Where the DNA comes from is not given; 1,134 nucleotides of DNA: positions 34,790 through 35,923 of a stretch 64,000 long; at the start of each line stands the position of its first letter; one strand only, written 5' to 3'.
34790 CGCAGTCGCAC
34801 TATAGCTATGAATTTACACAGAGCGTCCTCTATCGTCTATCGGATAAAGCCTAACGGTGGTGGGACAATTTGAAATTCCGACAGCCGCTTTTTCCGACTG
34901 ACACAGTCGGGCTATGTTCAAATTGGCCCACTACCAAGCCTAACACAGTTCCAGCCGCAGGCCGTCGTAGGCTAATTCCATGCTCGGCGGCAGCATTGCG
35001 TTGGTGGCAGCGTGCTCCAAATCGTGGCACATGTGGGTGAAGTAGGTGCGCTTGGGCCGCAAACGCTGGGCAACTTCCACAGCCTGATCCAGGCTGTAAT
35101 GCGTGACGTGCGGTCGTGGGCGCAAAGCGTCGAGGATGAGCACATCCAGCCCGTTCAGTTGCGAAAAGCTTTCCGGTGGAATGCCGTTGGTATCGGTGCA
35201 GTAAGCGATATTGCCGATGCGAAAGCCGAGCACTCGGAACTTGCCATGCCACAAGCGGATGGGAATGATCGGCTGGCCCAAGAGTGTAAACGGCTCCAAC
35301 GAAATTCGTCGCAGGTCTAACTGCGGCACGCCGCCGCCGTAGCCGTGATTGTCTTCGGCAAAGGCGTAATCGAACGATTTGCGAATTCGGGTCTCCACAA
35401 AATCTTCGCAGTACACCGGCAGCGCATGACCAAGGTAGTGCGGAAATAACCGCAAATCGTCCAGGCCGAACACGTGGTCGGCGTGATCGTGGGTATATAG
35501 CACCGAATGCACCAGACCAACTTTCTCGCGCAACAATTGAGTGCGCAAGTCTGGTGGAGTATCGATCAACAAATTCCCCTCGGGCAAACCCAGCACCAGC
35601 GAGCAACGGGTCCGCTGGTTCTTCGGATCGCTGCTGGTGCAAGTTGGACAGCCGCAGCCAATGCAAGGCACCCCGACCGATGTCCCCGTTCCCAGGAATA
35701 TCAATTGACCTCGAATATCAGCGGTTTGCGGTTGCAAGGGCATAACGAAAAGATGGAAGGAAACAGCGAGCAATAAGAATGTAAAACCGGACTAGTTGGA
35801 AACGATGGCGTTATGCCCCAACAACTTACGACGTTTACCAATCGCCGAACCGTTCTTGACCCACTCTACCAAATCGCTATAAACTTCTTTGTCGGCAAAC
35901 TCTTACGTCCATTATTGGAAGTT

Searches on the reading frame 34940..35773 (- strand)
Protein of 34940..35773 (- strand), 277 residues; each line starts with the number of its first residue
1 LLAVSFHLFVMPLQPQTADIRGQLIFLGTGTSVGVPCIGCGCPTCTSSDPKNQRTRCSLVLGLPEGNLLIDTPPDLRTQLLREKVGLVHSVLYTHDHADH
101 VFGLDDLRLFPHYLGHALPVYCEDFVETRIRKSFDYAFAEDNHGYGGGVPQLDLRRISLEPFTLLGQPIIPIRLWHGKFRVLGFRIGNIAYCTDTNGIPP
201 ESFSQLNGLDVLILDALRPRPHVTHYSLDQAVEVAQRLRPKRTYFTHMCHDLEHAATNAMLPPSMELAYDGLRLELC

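Call 19: find_encoding_contigs(protein=window:34940-35773:-, flank=4000, max_places=10)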
Protein window:34940-35773:- (277 aa): no gene with exactly this product is on record in the collection.

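Call 28: find_related_loci(query=window:34940-35743:-, collection=genome_contigs, flank=7000)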
Query window:34940-35743:- (267 aa) in genome_contigs; peptide patterns used: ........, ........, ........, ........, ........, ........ (x = any residue, [..] = any of these).
600 stretches matched a pattern (row limit reached: there are more); 578 encode a relative of the query (tblastn E <= 1e-3); the best 80 are kept; 80 distinct loci.
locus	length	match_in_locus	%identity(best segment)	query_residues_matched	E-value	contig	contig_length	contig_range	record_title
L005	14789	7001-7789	82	4-266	7e-147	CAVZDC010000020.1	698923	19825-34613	MAG: Pirellulales bacterium isolate MFD00822.bin.2.181 genome assembly, contig: contig_96183, whole genome shotgun seque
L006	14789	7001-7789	81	4-266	6e-145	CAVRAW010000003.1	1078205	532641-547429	MAG: Pirellulales bacterium isolate MFD04944.bin.2.46 genome assembly, contig: contig_36362, whole genome shotgun sequen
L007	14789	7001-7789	79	4-266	3e-142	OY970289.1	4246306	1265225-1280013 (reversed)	MAG: Pirellulales bacterium isolate MFD05442.bin.c.2 genome assembly, chromosome: 1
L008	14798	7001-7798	73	1-266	2e-130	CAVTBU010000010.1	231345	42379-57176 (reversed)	MAG: Pirellulales bacterium isolate MFD02416.bin.1.42 genome assembly, contig: contig_70527, whole genome shotgun sequen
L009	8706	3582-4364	73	7-267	2e-127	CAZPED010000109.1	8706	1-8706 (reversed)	MAG TPA_asm: uncultured Planctomycetaceae bacterium isolate binchicken_co74_159 genome assembly, contig: NODE_15586_leng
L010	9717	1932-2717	71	6-266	1e-125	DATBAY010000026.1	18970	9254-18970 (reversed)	MAG TPA_asm: Lacipirellulaceae bacterium isolate SMAG_U5744 k141_1281174, whole genome shotgun sequence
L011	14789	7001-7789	69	5-266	5e-123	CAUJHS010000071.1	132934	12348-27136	MAG: Planctomycetota bacterium isolate KLAP214 genome assembly, contig: KLAP214_232411, whole genome shotgun sequence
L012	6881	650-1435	69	5-266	5e-122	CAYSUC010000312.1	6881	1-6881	MAG TPA_asm: uncultured Planctomycetaceae bacterium isolate SRP173033_co1_65 genome assembly, contig: NODE_28906_length_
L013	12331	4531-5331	68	1-266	4e-120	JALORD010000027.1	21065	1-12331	MAG: Pirellulaceae bacterium isolate Prado172 scaffold_2742, whole genome shotgun sequence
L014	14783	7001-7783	68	7-266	2e-119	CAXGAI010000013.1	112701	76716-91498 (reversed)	MAG TPA_asm: uncultured Rhodopirellula sp. isolate ERR598968_concoct_79 genome assembly, contig: ERZ832643.102, whole ge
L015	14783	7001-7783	68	7-266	4e-119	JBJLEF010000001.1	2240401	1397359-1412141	MAG: Pirellulaceae bacterium isolate LRMED-195 Pirellulaceae-LRMED-195-C1, whole genome shotgun sequence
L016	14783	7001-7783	68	7-266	4e-119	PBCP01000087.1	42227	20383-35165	MAG: Planctomycetaceae bacterium isolate SP4 MHASMcontig_2488379, whole genome shotgun sequence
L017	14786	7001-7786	67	7-267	9e-119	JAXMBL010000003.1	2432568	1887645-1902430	MAG: Pirellulales bacterium isolate STL-PLA35 C1.296.fa-3, whole genome shotgun sequence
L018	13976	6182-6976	66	4-266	1e-116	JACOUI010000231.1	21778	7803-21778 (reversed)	MAG: Planctomycetia bacterium isolate NC_groundwater_66_Pr7_S-0.65um_66_19 FFV18_Sp65_scaffold_422978, whole genome shot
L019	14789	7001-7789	65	5-266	9e-117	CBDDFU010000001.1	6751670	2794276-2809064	MAG: Pirellulales bacterium isolate 6e7ebcb4-9be1-4cbf-999d-007ef4825789 genome assembly, contig: contig_1, whole genome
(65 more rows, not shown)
